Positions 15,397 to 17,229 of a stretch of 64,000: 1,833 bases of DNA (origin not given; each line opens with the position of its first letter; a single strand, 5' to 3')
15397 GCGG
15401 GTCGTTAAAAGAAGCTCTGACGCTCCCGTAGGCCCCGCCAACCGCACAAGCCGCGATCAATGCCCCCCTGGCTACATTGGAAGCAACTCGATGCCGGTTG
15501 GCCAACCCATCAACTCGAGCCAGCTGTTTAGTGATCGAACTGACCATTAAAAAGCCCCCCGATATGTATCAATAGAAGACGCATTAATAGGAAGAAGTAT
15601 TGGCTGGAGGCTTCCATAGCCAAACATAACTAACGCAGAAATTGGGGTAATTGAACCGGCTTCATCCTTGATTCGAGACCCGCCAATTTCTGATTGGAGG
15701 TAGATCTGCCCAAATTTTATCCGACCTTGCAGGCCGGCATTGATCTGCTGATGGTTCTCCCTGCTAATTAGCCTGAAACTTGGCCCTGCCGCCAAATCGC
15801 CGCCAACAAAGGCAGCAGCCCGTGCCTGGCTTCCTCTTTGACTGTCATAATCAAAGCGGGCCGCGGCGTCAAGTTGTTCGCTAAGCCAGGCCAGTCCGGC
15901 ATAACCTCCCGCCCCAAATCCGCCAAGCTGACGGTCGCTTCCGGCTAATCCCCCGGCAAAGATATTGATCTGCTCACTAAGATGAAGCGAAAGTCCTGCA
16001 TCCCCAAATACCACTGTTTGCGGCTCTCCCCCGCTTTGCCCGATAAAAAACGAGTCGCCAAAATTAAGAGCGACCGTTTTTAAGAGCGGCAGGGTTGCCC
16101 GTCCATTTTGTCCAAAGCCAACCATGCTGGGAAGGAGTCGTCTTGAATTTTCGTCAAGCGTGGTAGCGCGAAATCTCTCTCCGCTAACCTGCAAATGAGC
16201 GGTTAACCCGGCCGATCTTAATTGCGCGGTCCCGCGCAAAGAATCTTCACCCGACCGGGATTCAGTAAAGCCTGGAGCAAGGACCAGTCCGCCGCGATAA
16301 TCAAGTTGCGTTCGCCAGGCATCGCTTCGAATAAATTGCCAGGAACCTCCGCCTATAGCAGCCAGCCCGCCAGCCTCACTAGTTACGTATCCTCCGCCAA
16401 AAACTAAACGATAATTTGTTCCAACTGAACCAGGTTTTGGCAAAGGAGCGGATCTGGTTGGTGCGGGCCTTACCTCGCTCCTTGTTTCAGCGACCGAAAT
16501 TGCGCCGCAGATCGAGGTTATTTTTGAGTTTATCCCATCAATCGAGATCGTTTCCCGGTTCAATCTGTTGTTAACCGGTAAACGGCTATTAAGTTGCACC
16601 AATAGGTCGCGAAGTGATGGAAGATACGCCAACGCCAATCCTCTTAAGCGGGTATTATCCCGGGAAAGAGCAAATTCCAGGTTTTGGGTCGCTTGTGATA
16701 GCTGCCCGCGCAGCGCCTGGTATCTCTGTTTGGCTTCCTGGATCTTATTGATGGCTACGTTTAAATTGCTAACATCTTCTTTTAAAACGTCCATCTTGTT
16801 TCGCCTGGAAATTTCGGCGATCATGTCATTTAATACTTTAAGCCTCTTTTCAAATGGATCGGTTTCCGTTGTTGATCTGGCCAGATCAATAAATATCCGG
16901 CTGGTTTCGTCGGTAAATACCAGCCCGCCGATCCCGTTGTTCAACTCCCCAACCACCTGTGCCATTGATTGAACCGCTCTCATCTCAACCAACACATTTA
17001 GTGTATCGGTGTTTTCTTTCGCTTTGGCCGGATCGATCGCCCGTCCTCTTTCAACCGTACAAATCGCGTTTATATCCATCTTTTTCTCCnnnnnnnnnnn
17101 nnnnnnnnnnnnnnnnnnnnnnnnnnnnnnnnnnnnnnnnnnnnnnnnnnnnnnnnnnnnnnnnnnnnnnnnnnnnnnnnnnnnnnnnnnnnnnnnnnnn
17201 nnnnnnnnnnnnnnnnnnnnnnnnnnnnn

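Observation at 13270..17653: Tightly coupled four-gene envelope operon centred on a membrane Ser/Thr kinase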

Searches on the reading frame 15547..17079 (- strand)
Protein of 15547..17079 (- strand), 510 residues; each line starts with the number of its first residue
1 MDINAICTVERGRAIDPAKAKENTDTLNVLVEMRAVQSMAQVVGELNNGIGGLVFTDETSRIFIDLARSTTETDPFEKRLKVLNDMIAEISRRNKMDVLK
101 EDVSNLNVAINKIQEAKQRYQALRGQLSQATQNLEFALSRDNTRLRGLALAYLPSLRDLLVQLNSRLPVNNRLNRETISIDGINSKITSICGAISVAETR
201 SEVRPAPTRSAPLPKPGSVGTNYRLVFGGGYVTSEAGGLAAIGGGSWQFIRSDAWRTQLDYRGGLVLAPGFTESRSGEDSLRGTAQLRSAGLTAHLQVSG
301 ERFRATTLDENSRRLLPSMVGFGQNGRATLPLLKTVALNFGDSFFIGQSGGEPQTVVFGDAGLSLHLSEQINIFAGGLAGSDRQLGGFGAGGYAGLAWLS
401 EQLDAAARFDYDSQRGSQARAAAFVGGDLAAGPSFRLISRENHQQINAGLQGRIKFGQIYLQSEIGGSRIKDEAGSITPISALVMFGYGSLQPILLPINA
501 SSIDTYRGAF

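Call 7: search_protein_families(library=pfam, proteins=[window:15547-17079:-], max_evalue=0.1)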
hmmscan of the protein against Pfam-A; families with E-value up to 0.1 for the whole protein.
window:15547-17079:- (510 aa): 1 family
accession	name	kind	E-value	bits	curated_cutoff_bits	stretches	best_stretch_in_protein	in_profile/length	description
PF18383.6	IFT81_CH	-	0.073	13.8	27.4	0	77-112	30-65/124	Intraflagellar transport 81 calponin homology domain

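Call 8: search_protein_families(library=ncbifam, proteins=[window:15547-17079:-], max_evalue=0.1)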
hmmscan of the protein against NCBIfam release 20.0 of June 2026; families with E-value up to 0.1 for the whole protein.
window:15547-17079:- (510 aa): 1 family
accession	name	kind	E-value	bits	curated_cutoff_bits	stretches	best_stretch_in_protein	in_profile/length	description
NF045487.1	ASRP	equivalog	0.04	12.5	300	1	69-135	308-372/593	archaea-specific SMC-related protein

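Call 9: find_encoding_contigs(protein=window:15547-17079:-, flank=10000, max_places=6)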
Protein window:15547-17079:- (510 aa): 3 contigs read that carry it; 2 places shown.
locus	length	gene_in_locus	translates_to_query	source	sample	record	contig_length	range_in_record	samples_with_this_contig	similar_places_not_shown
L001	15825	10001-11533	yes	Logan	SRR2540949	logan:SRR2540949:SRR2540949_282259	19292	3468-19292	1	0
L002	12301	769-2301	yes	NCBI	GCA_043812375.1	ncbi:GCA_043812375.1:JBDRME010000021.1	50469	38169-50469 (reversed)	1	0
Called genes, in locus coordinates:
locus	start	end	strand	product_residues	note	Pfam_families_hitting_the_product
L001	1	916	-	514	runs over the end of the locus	PF00989:PAS (weak), PF13426:PAS_9 (weak), PF08447:PAS_3, PF00989:PAS, PF13188:PAS_8, PF08448:PAS_4, PF13426:PAS_9, PF08447:PAS_3 (weak)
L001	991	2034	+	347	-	PF01264:Chorismate_synt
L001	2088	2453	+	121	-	PF00886:Ribosomal_S16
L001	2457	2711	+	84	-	PF13083:KH_KhpA-B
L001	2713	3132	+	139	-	PF11068:YlqD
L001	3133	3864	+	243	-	PF01746:tRNA_m1G_MT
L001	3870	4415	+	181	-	PF09936:Methyltrn_RNA_4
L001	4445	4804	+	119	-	PF01245:Ribosomal_L19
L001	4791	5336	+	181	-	PF10502:Peptidase_S26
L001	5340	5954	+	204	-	PF01351:RNase_HII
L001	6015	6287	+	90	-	PF00216:Bac_DNA_binding, PF18291:HU-HIG (weak)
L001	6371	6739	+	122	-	PF02021:UPF0102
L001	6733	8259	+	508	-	PF13541:ChlI, PF01078:Mg_chelatase, PF07728:AAA_5 (faint), PF00493:MCM (weak), PF13335:Mg_chelatase_C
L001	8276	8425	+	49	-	-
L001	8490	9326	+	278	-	PF26514:DUF8173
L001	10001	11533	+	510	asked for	-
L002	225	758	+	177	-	-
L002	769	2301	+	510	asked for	-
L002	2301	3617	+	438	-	PF00069:Pkinase, PF07714:PK_Tyr_Ser-Thr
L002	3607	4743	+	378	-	-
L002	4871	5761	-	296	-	PF24146:K1-lyase_C (weak)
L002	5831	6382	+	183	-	-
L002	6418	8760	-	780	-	PF06165:GH94_b-supersand, PF17167:Glyco_hydro_94, PF17389:Bac_rhamnosid6H (weak), PF22422:MGH1-like_GH (weak)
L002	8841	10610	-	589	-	PF01301:Glyco_hydro_35 (weak), PF02449:Glyco_hydro_42, PF08532:Glyco_hydro_42M (weak)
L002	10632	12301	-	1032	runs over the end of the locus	-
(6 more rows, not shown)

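Call 11: find_homologous_proteins(query=window:15547-17079:-, max_evalue=0.001)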
Query window:15547-17079:- (510 aa): 2 proteins with E <= 0.001 among 8000 candidates.
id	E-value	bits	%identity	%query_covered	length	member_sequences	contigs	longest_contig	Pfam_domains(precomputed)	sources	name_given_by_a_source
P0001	0.0e+0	1051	100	95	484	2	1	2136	-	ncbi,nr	ncbi:MAG: hypothetical protein KKD13_02865, partial [Candidatus Margulisbacteria bacterium]|nr:hypot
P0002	1.4e-209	715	64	100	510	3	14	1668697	-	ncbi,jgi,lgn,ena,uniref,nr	ncbi:hypothetical protein A3K48_05135 [candidate division WOR-1 bacterium RIFOXYA12_FULL_52_29]|unir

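Call 12: find_encoding_contigs(protein=P0002, flank=10000, max_places=6)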
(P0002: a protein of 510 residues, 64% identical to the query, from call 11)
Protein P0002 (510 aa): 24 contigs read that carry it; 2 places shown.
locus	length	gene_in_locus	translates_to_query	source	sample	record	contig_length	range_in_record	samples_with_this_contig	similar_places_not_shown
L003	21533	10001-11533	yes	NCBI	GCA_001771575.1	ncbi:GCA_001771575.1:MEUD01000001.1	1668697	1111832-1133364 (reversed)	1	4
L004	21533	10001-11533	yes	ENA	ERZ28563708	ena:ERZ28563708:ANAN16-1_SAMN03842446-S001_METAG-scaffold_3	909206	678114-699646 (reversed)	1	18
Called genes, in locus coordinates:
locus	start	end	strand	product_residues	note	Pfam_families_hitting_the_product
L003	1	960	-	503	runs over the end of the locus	PF13426:PAS_9 (weak), PF08447:PAS_3, PF00989:PAS, PF13188:PAS_8, PF08448:PAS_4, PF13426:PAS_9, PF08447:PAS_3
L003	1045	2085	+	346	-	PF01264:Chorismate_synt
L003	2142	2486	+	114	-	PF00886:Ribosomal_S16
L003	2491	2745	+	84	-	PF13083:KH_KhpA-B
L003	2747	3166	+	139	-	PF11068:YlqD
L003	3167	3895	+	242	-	PF01746:tRNA_m1G_MT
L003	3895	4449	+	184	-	PF09936:Methyltrn_RNA_4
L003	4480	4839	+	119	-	PF01245:Ribosomal_L19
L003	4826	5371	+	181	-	PF10502:Peptidase_S26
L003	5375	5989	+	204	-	PF01351:RNase_HII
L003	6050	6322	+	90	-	PF00216:Bac_DNA_binding, PF18291:HU-HIG (weak)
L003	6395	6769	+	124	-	PF02021:UPF0102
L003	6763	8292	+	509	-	PF13541:ChlI, PF01078:Mg_chelatase, PF07728:AAA_5 (faint), PF00493:MCM (weak), PF13335:Mg_chelatase_C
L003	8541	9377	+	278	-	PF26514:DUF8173 (weak)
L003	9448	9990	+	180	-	-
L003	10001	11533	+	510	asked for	-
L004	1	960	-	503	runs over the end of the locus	PF13426:PAS_9 (weak), PF08447:PAS_3, PF00989:PAS, PF13188:PAS_8, PF08448:PAS_4, PF13426:PAS_9, PF08447:PAS_3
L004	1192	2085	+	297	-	PF01264:Chorismate_synt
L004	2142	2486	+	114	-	PF00886:Ribosomal_S16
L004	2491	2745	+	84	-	PF13083:KH_KhpA-B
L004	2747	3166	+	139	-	PF11068:YlqD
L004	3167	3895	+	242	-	PF01746:tRNA_m1G_MT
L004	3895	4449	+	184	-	PF09936:Methyltrn_RNA_4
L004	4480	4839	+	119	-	PF01245:Ribosomal_L19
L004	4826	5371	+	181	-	PF10502:Peptidase_S26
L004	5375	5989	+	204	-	PF01351:RNase_HII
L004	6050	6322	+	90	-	PF00216:Bac_DNA_binding, PF18291:HU-HIG (weak)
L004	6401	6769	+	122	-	PF02021:UPF0102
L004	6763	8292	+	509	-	PF13541:ChlI, PF01078:Mg_chelatase, PF07728:AAA_5 (faint), PF00493:MCM (weak), PF13335:Mg_chelatase_C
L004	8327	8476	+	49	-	-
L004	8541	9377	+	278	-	PF26514:DUF8173 (weak)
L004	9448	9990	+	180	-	-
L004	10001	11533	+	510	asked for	-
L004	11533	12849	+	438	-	PF00069:Pkinase, PF07714:PK_Tyr_Ser-Thr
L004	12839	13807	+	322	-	-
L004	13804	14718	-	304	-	-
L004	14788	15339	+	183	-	-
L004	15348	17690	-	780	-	PF06165:GH94_b-supersand, PF17167:Glyco_hydro_94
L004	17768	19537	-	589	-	PF01301:Glyco_hydro_35 (faint), PF02449:Glyco_hydro_42, PF08532:Glyco_hydro_42M (weak)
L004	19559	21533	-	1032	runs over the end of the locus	-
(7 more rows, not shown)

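Call 22: search_protein_families(library=padloc, proteins=[window:15547-17079:-, L002:3607-4743:+], max_evalue=0.1)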
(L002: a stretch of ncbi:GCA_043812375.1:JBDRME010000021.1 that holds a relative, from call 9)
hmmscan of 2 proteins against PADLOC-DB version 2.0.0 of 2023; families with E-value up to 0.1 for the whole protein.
window:15547-17079:- (510 aa): 1 family
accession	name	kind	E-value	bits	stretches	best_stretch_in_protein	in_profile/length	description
PDLC03865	LmuB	-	0.0075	12.5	1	65-190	277-414/1007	-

L002:3607-4743:+ (378 aa): 0 families

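Call 23: search_solved_structures(query=A1, max_evalue=10)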
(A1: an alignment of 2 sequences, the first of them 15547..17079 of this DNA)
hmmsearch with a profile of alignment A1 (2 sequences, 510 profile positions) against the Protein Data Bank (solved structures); distinct sequences matched with E-value up to 10: 3.
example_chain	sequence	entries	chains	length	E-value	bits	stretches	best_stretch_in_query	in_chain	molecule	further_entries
5bs5_A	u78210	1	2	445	0.39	12.7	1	339-379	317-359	3-phosphoshikimate 1-carboxyvinyltransferase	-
5buf_A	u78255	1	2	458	0.41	12.7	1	339-379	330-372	3-phosphoshikimate 1-carboxyvinyltransferase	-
6eib_A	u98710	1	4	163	1.4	10.9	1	306-372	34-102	Sensory box/GGDEF family protein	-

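Call 24: search_protein_representatives(alignment_id=A1)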
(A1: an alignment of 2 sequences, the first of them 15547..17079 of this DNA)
Query: 2 sequences, 510 profile positions. Proteins with E-value up to 0.001 (for the whole library): 8; up to 1e-10: 7; up to 1e-30: 2. The best 8 are listed.
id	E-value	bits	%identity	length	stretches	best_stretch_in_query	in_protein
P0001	0.0e+00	1017.1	-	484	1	1-484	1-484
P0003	1.8e-68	248.1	-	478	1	1-475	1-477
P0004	2.1e-29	119.2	-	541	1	3-460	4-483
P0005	2.8e-22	95.7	-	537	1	1-473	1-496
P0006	6.0e-21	91.3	-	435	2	255-423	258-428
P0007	2.1e-14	69.7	-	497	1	6-471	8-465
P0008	1.2e-12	64.0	-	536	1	2-428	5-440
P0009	1.4e-07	47.2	-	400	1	237-499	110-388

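Call 26: find_encoding_contigs(protein=P0003, flank=8000, max_places=3)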
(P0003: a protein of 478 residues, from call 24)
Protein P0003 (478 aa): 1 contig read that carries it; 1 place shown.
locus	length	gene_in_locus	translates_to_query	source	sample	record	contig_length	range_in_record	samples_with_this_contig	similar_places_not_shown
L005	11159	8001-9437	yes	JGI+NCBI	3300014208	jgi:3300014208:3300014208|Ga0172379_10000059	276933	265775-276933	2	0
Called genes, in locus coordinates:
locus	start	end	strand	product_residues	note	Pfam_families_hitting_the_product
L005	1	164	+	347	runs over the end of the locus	PF01264:Chorismate_synt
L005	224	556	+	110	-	PF00886:Ribosomal_S16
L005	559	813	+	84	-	PF13083:KH_KhpA-B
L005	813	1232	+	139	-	PF11068:YlqD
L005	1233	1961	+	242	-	PF01746:tRNA_m1G_MT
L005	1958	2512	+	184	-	PF09936:Methyltrn_RNA_4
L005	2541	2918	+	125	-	PF01245:Ribosomal_L19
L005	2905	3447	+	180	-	PF10502:Peptidase_S26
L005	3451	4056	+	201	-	PF01351:RNase_HII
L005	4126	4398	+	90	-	PF00216:Bac_DNA_binding, PF18291:HU-HIG (weak)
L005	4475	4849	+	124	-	PF08378:NERD, PF02021:UPF0102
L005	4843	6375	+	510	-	PF13541:ChlI, PF01078:Mg_chelatase, PF07728:AAA_5 (faint), PF00493:MCM (weak), PF13335:Mg_chelatase_C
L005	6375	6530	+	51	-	-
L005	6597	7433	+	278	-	PF26514:DUF8173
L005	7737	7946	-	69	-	-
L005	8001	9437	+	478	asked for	-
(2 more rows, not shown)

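Call 27: find_encoding_contigs(protein=P0004, flank=8000, max_places=3)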
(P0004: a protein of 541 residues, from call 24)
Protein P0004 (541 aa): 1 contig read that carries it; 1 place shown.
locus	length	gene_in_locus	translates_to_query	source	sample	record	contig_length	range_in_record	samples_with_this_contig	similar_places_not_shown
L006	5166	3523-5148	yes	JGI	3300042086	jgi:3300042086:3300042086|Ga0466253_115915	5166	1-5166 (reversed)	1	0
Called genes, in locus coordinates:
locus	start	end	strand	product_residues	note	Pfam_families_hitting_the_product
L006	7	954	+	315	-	PF01118:Semialdhyde_dh, PF22698:Semialdhyde_dhC_1, PF02774:Semialdhyde_dhC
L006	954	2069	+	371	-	PF01960:ArgJ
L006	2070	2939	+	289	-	PF00696:AA_kinase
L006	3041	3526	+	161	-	-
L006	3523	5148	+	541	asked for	-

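Call 28: find_encoding_contigs(protein=P0005, flank=8000, max_places=3)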
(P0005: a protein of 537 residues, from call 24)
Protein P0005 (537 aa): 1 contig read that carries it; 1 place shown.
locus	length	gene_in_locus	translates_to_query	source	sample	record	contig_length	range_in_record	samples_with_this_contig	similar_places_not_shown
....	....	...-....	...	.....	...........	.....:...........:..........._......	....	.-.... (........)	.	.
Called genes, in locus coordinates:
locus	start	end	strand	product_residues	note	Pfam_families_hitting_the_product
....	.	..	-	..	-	?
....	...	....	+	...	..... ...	-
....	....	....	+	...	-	-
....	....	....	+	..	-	?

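Call 29: find_encoding_contigs(protein=P0007, flank=8000, max_places=3)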
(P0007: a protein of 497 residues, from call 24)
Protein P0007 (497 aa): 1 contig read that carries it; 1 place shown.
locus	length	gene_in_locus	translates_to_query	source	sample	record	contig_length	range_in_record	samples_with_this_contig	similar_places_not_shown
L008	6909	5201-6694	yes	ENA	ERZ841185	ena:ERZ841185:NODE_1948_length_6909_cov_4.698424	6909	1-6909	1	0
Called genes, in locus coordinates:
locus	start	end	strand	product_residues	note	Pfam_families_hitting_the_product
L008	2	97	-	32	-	?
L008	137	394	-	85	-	PF13190:PDGLE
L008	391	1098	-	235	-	PF01891:CbiM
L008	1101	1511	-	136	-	PF01402:RHH_1, PF08753:NikR_C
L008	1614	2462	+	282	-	PF26514:DUF8173 (weak)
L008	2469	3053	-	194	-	-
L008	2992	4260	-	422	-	PF03445:DUF294 (weak)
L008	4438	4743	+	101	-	-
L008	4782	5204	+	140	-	-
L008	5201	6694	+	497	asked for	-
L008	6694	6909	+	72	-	?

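Call 33: find_homologous_proteins(query=A5, max_evalue=0.001)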
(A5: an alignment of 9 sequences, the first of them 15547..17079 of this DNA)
Query A5 (9 sequences) (510 aa, profile of the alignment): 2 proteins with E <= 0.001 among 8000 candidates.
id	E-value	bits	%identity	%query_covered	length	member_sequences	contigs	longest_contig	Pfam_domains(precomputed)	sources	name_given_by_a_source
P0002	7.1e-191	654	64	100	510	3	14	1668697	-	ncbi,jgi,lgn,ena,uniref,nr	ncbi:hypothetical protein A3K48_05135 [candidate division WOR-1 bacterium RIFOXYA12_FULL_52_29]|unir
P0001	5.0e-181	621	100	95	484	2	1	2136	-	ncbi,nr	ncbi:MAG: hypothetical protein KKD13_02865, partial [Candidatus Margulisbacteria bacterium]|nr:hypot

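Call 36: find_related_loci(query=A6, collection=genome_contigs, flank=8000)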
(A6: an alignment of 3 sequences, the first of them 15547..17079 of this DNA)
Query A6 (510 aa) in genome_contigs; peptide patterns used: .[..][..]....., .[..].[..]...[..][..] (x = any residue, [..] = any of these).
73 stretches matched a pattern; 1 encode a relative of the query (tblastn E <= 1e-3); 1 distinct loci.
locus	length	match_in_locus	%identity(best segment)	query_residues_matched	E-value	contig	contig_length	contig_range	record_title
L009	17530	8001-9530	64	1-510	0e+0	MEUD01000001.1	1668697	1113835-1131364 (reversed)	MAG: candidate division WOR-1 bacterium RIFOXYB2_FULL_45_9 RIFOXYB2_FULL_WOR_1_45_9_curated_complete, whole genome shotg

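Call 39: find_related_loci(query=A7, collection=metagenome_contigs, flank=8000)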
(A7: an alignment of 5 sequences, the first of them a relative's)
Query A7 (541 aa) in metagenome_contigs; peptide patterns used: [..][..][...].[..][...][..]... (x = any residue, [..] = any of these).
26 stretches matched a pattern; 3 encode a relative of the query (tblastn E <= 1e-3); 3 distinct loci.
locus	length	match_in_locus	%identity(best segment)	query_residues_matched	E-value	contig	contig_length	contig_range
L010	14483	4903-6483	39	7-540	3e-115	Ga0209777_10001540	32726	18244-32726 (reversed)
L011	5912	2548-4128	37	7-540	9e-113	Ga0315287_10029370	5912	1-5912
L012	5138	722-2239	36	4-539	4e-100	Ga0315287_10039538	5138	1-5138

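Call 44: predict_structure(alignment_id=A5)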
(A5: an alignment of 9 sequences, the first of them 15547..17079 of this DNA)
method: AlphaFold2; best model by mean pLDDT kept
length: 510 residues; sequences in the alignment: 9
mean_pLDDT: 80.1   pTM: 0.52
mean pLDDT of the five models: 80.1, 80.1, 79.4, 77.5, 76.4
residues with pLDDT >= 90: 91; 70-90: 341; 50-70: 38; < 50: 40
segments of 3 or more residues with pLDDT < 50: 198-217, 495-510
pLDDT, mean of each block of 10 residues (from residue 1): 63 69 86 90 87 84 84 81 92 88 91 91 85 72 61 79 87 79 86 64 32 47 88 82 89 85 87 86 85 87 87 87 89 86 91 90 85 89 84 84 77 87 72 84 86 79 86 88 85 46 38
secondary structure, 60 per line:
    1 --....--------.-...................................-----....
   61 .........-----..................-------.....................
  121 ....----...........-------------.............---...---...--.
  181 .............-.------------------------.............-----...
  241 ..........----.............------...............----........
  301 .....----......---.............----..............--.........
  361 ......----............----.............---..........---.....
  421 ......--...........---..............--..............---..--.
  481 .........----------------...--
elements in order: H3-6 H17-51 H57-69 H75-92 H100-124 H129-139 H153-165 H180-193 E220-232 E238-250 E255-267 E274-288 E293-305 H310-315 E319-331 E336-349 E352-366 E371-382 E387-399 E403-412 E416-426 E429-439 E443-456 E459-472 E480-489
